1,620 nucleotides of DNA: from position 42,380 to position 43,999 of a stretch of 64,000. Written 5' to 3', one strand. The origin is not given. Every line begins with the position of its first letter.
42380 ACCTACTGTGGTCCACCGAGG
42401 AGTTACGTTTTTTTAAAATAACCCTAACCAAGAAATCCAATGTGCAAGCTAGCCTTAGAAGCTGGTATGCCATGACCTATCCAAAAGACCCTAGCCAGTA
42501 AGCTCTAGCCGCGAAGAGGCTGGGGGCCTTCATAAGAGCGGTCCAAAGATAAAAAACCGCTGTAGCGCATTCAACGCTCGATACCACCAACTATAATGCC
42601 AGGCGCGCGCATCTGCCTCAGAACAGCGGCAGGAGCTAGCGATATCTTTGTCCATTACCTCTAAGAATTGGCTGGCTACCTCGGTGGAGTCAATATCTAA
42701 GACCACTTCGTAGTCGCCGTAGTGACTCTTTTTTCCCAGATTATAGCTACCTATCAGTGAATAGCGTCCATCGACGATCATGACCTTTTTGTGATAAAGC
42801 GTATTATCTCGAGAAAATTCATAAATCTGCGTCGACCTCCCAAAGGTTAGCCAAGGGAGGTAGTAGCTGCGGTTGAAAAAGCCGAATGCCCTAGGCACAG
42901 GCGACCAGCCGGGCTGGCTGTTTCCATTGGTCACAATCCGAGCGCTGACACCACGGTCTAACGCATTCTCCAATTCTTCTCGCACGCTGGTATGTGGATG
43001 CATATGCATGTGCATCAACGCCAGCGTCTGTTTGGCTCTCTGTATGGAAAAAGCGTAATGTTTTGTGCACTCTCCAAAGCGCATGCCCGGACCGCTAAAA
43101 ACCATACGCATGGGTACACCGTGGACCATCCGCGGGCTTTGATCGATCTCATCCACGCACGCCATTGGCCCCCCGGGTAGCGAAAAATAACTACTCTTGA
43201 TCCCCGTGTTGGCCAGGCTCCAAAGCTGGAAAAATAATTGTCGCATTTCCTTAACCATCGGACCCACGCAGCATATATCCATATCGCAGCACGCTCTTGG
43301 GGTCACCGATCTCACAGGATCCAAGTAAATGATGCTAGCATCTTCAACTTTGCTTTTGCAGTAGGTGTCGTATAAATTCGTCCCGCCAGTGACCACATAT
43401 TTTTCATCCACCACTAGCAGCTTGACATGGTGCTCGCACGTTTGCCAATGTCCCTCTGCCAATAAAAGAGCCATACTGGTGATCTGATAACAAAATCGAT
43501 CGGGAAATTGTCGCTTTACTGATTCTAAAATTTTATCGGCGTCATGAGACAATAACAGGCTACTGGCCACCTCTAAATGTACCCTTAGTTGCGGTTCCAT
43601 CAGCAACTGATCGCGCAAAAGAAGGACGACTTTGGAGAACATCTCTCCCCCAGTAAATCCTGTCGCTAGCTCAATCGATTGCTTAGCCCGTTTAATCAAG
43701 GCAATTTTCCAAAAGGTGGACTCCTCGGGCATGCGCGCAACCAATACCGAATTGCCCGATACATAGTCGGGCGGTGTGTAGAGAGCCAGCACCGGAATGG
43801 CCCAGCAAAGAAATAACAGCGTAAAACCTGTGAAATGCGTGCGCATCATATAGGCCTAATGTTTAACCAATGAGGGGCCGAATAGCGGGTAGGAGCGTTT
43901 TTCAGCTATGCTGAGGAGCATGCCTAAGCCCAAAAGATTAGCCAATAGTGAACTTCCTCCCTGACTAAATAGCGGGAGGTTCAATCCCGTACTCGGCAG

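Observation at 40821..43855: Conserved chlamydial dcw cluster is split between ftsW and murG by a 3-kb insertion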

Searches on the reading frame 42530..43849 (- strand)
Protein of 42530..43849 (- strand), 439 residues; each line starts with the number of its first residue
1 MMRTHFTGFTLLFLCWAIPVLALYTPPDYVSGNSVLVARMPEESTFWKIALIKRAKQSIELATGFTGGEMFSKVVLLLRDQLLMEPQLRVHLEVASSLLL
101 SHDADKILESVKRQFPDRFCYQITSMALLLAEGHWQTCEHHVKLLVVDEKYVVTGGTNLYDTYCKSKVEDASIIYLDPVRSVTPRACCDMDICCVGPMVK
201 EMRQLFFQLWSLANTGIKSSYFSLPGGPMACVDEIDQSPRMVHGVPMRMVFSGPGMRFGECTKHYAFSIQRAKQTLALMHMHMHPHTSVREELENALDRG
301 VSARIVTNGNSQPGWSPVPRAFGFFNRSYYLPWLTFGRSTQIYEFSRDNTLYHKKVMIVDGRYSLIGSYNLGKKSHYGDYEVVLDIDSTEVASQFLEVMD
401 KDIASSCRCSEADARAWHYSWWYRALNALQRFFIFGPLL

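Call 3: search_protein_families(library=pfam, proteins=[window:42530-43849:-])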
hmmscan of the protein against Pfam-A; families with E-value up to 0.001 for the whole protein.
window:42530-43849:- (439 aa): 2 families
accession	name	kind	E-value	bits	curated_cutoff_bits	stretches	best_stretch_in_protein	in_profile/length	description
PF13091.12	PLDc_2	-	2.1e-26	92.8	27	1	269-402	5-131/132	PLD-like domain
PF00614.28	PLDc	-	8e-12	45.1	21.9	2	351-372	4-25/28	Phospholipase D Active site motif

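Call 9: find_homologous_proteins(query=window:42530-43849:-)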
Query window:42530-43849:- (439 aa): 58 proteins with E <= 0.001 among 3325 candidates.
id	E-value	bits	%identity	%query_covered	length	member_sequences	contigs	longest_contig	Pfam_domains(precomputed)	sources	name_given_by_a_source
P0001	0.0e+0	1032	100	100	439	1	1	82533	PF13091.13,PF00614.29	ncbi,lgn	-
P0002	3.0e-183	628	62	100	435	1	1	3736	PF13091.13,PF00614.29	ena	-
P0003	5.3e-174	597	63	94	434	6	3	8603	PF13091.13,PF00614.29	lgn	-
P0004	1.9e-173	596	61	95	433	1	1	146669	PF13091.13,PF00614.29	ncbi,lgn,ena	-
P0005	9.0e-91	323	40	95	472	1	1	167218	PF13091.13,PF00614.29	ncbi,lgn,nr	ncbi:MAG: phosphatidylserine/phosphatidylglycerophosphate/cardiolipin synthase family protein [Chlam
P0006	1.1e-83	300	36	100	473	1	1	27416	PF13091.13,PF00614.29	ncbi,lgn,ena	-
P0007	4.6e-80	288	37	93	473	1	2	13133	PF13091.13,PF00614.29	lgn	-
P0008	1.1e-79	287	36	98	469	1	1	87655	PF13091.13,PF00614.29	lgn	-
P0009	8.8e-79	284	37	93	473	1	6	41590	PF13091.13,PF00614.29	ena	-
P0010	3.7e-78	282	37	100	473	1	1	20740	PF13091.13,PF00614.29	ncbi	-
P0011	3.6e-77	278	36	93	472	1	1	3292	PF13091.13,PF00614.29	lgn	-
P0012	3.3e-66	242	33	92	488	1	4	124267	PF13091.13,PF00614.29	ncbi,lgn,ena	-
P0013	5.7e-64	235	33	95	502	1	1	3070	PF13091.13,PF00614.29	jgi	jgi:phosphatidylserine/phosphatidylglycerophosphate/cardiolipin synthase-like enzyme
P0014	1.1e-59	221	31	93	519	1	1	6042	PF13091.13,PF00614.29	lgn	-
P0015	2.6e-56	210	32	100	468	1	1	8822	PF13091.13,PF00614.29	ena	-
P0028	2.1e-42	164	31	87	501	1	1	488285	PF13091.13,PF00614.29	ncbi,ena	-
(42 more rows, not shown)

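Call 17: find_encoding_contigs(protein=P0003, flank=6000, max_places=3)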
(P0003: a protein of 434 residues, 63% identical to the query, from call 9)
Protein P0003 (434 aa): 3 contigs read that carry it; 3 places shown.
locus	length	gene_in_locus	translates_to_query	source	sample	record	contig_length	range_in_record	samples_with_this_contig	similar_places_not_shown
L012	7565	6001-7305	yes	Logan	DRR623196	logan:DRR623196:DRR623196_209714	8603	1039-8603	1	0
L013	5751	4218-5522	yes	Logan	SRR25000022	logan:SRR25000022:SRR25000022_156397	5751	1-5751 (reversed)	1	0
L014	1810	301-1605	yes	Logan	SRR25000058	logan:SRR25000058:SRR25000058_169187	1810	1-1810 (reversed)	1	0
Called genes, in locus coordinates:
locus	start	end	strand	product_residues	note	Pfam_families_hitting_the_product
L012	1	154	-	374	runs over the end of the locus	PF00487:FA_desaturase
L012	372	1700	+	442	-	PF01225:Mur_ligase, PF08245:Mur_ligase_M, PF02875:Mur_ligase_C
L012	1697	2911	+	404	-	PF10555:MraY_sig1 (faint), PF00953:Glycos_transf_4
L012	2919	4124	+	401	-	PF21799:MurD-like_N (faint), PF08245:Mur_ligase_M, PF02875:Mur_ligase_C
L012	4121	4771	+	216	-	PF01476:LysM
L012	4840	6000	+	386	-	PF01098:FTSW_RODA_SPOVE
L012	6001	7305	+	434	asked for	PF00614:PLDc (faint), PF13091:PLDc_2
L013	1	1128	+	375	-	?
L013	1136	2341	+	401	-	PF21799:MurD-like_N (faint), PF08245:Mur_ligase_M, PF02875:Mur_ligase_C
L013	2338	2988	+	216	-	PF01476:LysM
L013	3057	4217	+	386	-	PF01098:FTSW_RODA_SPOVE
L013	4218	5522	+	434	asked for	PF00614:PLDc (faint), PF13091:PLDc_2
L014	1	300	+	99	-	?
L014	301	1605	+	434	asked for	PF00614:PLDc (faint), PF13091:PLDc_2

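Call 18: find_encoding_contigs(protein=P0002, flank=6000, max_places=3)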
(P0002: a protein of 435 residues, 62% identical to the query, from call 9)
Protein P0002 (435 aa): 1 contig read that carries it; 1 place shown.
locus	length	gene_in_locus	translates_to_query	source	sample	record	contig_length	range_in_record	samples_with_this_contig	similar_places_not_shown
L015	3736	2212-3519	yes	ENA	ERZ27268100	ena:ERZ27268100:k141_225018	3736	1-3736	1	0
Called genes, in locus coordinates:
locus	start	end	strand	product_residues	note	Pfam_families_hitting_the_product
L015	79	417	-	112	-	-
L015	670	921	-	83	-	-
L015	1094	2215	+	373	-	PF01098:FTSW_RODA_SPOVE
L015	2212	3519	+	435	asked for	PF00614:PLDc (faint), PF13091:PLDc_2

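Call 19: find_encoding_contigs(protein=P0005, flank=8000, max_places=3)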
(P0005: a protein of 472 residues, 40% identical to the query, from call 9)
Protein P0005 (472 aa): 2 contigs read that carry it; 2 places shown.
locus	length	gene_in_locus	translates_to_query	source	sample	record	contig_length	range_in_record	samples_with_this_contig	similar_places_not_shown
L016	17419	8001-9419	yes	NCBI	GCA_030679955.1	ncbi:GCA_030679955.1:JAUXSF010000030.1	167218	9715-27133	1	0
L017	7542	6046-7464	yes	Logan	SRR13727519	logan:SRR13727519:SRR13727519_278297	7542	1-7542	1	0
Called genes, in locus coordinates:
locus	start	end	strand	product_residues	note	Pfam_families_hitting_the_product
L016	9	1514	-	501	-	-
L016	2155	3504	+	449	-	PF01225:Mur_ligase, PF08245:Mur_ligase_M, PF02875:Mur_ligase_C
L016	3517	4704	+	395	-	PF10555:MraY_sig1 (weak), PF00953:Glycos_transf_4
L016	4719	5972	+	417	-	PF21799:MurD-like_N, PF08245:Mur_ligase_M, PF02875:Mur_ligase_C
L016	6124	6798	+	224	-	PF01476:LysM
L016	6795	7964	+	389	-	PF01098:FTSW_RODA_SPOVE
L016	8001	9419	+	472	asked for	PF00614:PLDc (faint), PF13091:PLDc_2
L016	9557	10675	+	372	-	PF03033:Glyco_transf_28, PF04101:Glyco_tran_28_C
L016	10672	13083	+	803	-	PF01225:Mur_ligase, PF08245:Mur_ligase_M, PF02875:Mur_ligase_C, PF01820:Dala_Dala_lig_N, PF02786:CPSase_L_D2 (faint), PF07478:Dala_Dala_lig_C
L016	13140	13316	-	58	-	-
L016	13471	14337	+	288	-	-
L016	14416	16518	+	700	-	PF02897:Peptidase_S9_N, PF00326:Peptidase_S9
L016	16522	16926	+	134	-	-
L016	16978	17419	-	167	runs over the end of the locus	PF02643:DUF192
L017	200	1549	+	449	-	PF01225:Mur_ligase, PF08245:Mur_ligase_M, PF02875:Mur_ligase_C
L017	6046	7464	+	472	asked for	PF00614:PLDc (faint), PF13091:PLDc_2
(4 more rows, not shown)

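Call 21: find_encoding_contigs(protein=P0001, flank=1000, max_places=2)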
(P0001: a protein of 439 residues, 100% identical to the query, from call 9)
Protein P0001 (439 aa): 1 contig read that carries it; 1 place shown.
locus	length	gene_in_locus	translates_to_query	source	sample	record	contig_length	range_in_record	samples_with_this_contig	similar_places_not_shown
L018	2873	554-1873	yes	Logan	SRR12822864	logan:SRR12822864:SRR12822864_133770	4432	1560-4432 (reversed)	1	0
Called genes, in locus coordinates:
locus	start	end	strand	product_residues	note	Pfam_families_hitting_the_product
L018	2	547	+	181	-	?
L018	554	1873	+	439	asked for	PF00614:PLDc (faint), PF13091:PLDc_2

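Call 24: find_encoding_contigs(protein=P0008, flank=6000, max_places=2)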
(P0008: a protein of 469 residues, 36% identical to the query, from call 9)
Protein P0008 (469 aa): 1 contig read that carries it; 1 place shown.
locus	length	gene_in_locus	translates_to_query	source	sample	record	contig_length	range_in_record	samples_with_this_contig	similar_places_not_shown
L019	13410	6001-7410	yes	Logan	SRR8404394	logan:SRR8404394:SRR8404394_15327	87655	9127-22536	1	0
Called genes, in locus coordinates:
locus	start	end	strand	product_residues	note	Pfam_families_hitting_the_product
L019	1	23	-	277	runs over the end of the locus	PF01435:Peptidase_M48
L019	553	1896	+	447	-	PF01225:Mur_ligase, PF08245:Mur_ligase_M, PF02875:Mur_ligase_C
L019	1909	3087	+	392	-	PF10555:MraY_sig1 (weak), PF00953:Glycos_transf_4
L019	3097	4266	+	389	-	PF21799:MurD-like_N (weak), PF08245:Mur_ligase_M, PF02875:Mur_ligase_C (weak)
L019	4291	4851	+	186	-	PF01476:LysM, PF23473:LysM3_LYK4_5 (faint), PF01476:LysM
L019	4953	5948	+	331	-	PF01098:FTSW_RODA_SPOVE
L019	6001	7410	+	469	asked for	PF00614:PLDc (faint), PF13091:PLDc_2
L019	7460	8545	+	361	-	PF03033:Glyco_transf_28, PF04101:Glyco_tran_28_C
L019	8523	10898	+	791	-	PF01225:Mur_ligase, PF08245:Mur_ligase_M, PF02875:Mur_ligase_C, PF01820:Dala_Dala_lig_N, PF02222:ATP-grasp, PF07478:Dala_Dala_lig_C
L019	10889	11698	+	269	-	-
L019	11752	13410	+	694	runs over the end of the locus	PF02897:Peptidase_S9_N, PF00326:Peptidase_S9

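Call 25: find_encoding_contigs(protein=P0012, flank=6000, max_places=2)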
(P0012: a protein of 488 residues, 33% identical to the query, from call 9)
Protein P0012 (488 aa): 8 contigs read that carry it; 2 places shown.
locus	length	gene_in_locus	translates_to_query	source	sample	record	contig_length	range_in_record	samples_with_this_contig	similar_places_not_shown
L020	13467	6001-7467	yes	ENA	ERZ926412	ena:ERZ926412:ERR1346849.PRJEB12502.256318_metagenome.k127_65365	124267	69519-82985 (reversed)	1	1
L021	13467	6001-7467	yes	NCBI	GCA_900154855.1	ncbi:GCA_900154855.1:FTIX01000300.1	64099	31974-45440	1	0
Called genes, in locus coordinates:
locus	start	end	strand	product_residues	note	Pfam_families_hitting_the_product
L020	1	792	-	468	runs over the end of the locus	PF00009:GTP_EFTU (weak), PF00071:Ras (faint), PF01926:MMR_HSR1, PF02421:FeoB_N, PF01926:MMR_HSR1, PF02421:FeoB_N, PF00009:GTP_EFTU, PF14714:KH_dom-like, +5 more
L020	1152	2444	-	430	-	PF03631:Virul_fac_BrkB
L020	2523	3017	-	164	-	PF00334:NDK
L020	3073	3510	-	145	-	PF00334:NDK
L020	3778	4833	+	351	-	-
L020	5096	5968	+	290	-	PF01678:DAP_epimerase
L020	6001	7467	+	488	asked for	PF00614:PLDc (faint), PF13091:PLDc_2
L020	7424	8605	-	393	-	PF05525:Branch_AA_trans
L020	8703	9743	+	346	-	-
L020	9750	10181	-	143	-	PF00027:cNMP_binding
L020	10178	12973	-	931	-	PF13646:HEAT_2 (faint)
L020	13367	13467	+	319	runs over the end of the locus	PF01134:GIDA (faint), PF01266:DAO (faint), PF07992:Pyr_redox_2, PF12831:FAD_oxidored (faint), PF13738:Pyr_redox_3, PF00070:Pyr_redox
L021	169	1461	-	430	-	PF03631:Virul_fac_BrkB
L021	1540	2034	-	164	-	PF00334:NDK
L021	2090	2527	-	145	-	PF00334:NDK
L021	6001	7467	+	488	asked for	PF00614:PLDc (faint), PF13091:PLDc_2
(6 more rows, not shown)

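Call 26: find_encoding_contigs(protein=P0028, flank=6000, max_places=2)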
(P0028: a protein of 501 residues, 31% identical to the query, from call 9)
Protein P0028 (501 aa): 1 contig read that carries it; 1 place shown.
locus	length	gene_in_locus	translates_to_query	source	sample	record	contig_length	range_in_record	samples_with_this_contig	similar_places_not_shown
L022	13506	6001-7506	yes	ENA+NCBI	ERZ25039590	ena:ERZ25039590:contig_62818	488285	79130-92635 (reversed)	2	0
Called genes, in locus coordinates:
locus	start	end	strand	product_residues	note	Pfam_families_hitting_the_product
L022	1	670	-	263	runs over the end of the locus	PF00984:UDPG_MGDP_dh, PF03720:UDPG_MGDP_dh_C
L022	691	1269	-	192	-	PF02558:ApbA (weak), PF03721:UDPG_MGDP_dh_N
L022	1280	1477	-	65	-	-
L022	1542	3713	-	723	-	-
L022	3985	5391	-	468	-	PF02985:HEAT (faint), PF03130:HEAT_PBS (faint), PF13646:HEAT_2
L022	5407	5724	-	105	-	-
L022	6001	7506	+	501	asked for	PF00614:PLDc (faint), PF13091:PLDc_2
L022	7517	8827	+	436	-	-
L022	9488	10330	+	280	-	-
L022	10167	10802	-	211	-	-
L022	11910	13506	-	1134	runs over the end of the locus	PF04851:ResIII (faint), PF00176:SNF2-rel_dom (weak), PF00271:Helicase_C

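Call 28: search_protein_families(library=ncbifam, max_evalue=0.01, proteins=[window:42530-43849:-, P0005, P0008, P0012])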
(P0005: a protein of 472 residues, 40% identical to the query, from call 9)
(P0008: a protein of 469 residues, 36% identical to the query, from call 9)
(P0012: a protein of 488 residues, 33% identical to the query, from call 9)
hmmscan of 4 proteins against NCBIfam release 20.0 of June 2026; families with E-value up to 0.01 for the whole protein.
window:42530-43849:- (439 aa): 8 families
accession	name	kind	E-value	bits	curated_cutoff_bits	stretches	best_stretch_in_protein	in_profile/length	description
NF038319.1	DISARM_DrmC_I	equivalog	1e-15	57.9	133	1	248-397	79-229/236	DISARM system phospholipase D-like protein DrmC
TIGR04265.1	bac_cardiolipin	equivalog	3.3e-14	52.7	290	1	139-433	220-479/483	cardiolipin synthase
NF008427.0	PRK11263.1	equivalog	1.1e-10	41.1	281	1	141-433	113-368/409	cardiolipin synthase ClsB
NF009107.0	PRK12452.1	equivalog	5.4e-08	32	787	1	139-413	241-487/509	cardiolipin synthase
NF010492.0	PRK13912.1-3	equivalog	4.2e-05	23.2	297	1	348-396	117-165/178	nuclease NucT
NF006946.0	PRK09428.1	equivalog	5.9e-05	22.2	314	0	346-387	350-391/451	CDP-diacylglycerol--serine O-phosphatidyltransferase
NF010491.0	PRK13912.1-2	equivalog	0.0002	21.2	225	1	351-393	122-164/180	nuclease NucT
NF010490.0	PRK13912.1-1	equivalog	0.0012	19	211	0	350-400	105-153/159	nuclease NucT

P0005 (472 aa): 9 families
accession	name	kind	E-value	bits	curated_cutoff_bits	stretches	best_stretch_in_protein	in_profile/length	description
TIGR04265.1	bac_cardiolipin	equivalog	6e-14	51.9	290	2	374-446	389-461/483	cardiolipin synthase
NF038319.1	DISARM_DrmC_I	equivalog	1.2e-10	41.3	133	1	280-433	95-232/236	DISARM system phospholipase D-like protein DrmC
NF010490.0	PRK13912.1-1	equivalog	2.6e-08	34.1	211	0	384-432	104-152/159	nuclease NucT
NF009107.0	PRK12452.1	equivalog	5.1e-08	32.1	787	1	148-440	241-481/509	cardiolipin synthase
NF008427.0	PRK11263.1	equivalog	1.5e-06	27.6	281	0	375-432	279-336/409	cardiolipin synthase ClsB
NF010492.0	PRK13912.1-3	equivalog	1.1e-05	25.1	297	0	382-436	118-172/178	nuclease NucT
NF010491.0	PRK13912.1-2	equivalog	0.00025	20.9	225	1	382-425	120-163/180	nuclease NucT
NF010493.0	PRK13912.1-4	equivalog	0.0036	17.3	351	0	385-433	114-162/171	nuclease NucT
NF006946.0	PRK09428.1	equivalog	0.0038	16.2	314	0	288-423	260-394/451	CDP-diacylglycerol--serine O-phosphatidyltransferase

P0008 (469 aa): 9 families
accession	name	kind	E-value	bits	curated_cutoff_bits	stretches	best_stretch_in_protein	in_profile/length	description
TIGR04265.1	bac_cardiolipin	equivalog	6.7e-14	51.7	290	2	373-441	391-459/483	cardiolipin synthase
NF010490.0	PRK13912.1-1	equivalog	1.9e-11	44.3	211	1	368-430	92-153/159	nuclease NucT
NF038319.1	DISARM_DrmC_I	equivalog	9.7e-09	35.1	133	1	264-430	79-232/236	DISARM system phospholipase D-like protein DrmC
NF009107.0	PRK12452.1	equivalog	5e-06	25.5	787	1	146-436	240-480/509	cardiolipin synthase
NF008427.0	PRK11263.1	equivalog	2.3e-05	23.6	281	0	149-326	113-257/409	cardiolipin synthase ClsB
NF010492.0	PRK13912.1-3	equivalog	0.00019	21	297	0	379-431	118-170/178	nuclease NucT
NF010493.0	PRK13912.1-4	equivalog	0.00043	20.3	351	0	382-436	114-168/171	nuclease NucT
NF010491.0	PRK13912.1-2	equivalog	0.00071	19.4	225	0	380-433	121-174/180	nuclease NucT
NF006946.0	PRK09428.1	equivalog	0.0032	16.4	314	0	282-419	257-393/451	CDP-diacylglycerol--serine O-phosphatidyltransferase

P0012 (488 aa): 9 families
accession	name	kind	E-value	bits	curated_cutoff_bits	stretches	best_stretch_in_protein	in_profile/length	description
NF038319.1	DISARM_DrmC_I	equivalog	3.5e-12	46.3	133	1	264-430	81-231/236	DISARM system phospholipase D-like protein DrmC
NF008427.0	PRK11263.1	equivalog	4.1e-10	39.3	281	1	278-341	211-274/409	cardiolipin synthase ClsB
TIGR04265.1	bac_cardiolipin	equivalog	3.1e-08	33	290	1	371-443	390-460/483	cardiolipin synthase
NF010492.0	PRK13912.1-3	equivalog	1.9e-06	27.6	297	1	280-438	40-176/178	nuclease NucT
NF009107.0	PRK12452.1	equivalog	7e-06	25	787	1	371-441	416-484/509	cardiolipin synthase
NF010490.0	PRK13912.1-1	equivalog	3.1e-05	24.1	211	0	384-431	106-153/159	nuclease NucT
NF010491.0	PRK13912.1-2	equivalog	4.4e-05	23.3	225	0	380-426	120-166/180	nuclease NucT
NF006946.0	PRK09428.1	equivalog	4.9e-05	22.4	314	1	281-436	258-409/451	CDP-diacylglycerol--serine O-phosphatidyltransferase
NF041097.1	keto_inos_dh_IolM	equivalog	0.0062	15.2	450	1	18-108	290-380/389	scyllo-inosose 3-dehydrogenase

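Call 29: search_solved_structures(query=window:42530-43849:-, max_evalue=0.01)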
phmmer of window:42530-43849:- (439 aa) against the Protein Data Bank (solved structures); distinct sequences matched with E-value up to 0.01: 1.
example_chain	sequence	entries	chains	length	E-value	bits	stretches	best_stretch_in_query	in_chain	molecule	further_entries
7wu1_A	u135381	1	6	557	0.0095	18.1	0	140-183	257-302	Phospholipase D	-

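Call 43: predict_structure(alignment_id=A1)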
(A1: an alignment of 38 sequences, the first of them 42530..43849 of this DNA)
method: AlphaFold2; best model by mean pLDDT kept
length: 439 residues; sequences in the alignment: 38
mean_pLDDT: 92.8   pTM: 0.91
mean pLDDT of the five models: 92.8, 91.7, 91.7, 91.5, 91.3
residues with pLDDT >= 90: 339; 70-90: 86; 50-70: 14; < 50: 0
segments of 3 or more residues with pLDDT < 50: none
pLDDT, mean of each block of 10 residues (from residue 1): 86 81 89 98 98 99 93 97 98 90 93 98 89 81 97 96 94 88 94 98 96 74 94 98 98 91 98 98 94 96 96 83 92 89 95 98 98 90 98 99 97 95 87 65
secondary structure, 60 per line:
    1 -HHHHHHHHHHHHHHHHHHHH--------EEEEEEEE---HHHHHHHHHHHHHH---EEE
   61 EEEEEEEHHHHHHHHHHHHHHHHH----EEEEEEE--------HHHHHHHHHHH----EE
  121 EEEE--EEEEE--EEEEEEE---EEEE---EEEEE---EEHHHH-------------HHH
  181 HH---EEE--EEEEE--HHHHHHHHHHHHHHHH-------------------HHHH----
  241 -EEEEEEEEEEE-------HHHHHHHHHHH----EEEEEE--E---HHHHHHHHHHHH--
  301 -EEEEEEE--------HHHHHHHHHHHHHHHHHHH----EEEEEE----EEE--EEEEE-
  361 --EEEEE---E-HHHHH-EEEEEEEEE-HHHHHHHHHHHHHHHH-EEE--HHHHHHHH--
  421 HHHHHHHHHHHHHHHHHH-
elements in order: H2-21 E30-37 H41-54 E58-67 H68-84 E89-95 H104-114 E119-124 E127-131 E134-140 E144-147 E151-155 H161-164 H178-182 E186-188 E191-195 H198-213 H233-236 E242-252 H260-270 E275-280 H287-298 E302-308 H317-335 E340-345 E350-352 E355-359 E363-367 H373-377 E379-387 H389-404 E406-408 H411-418 H421-438
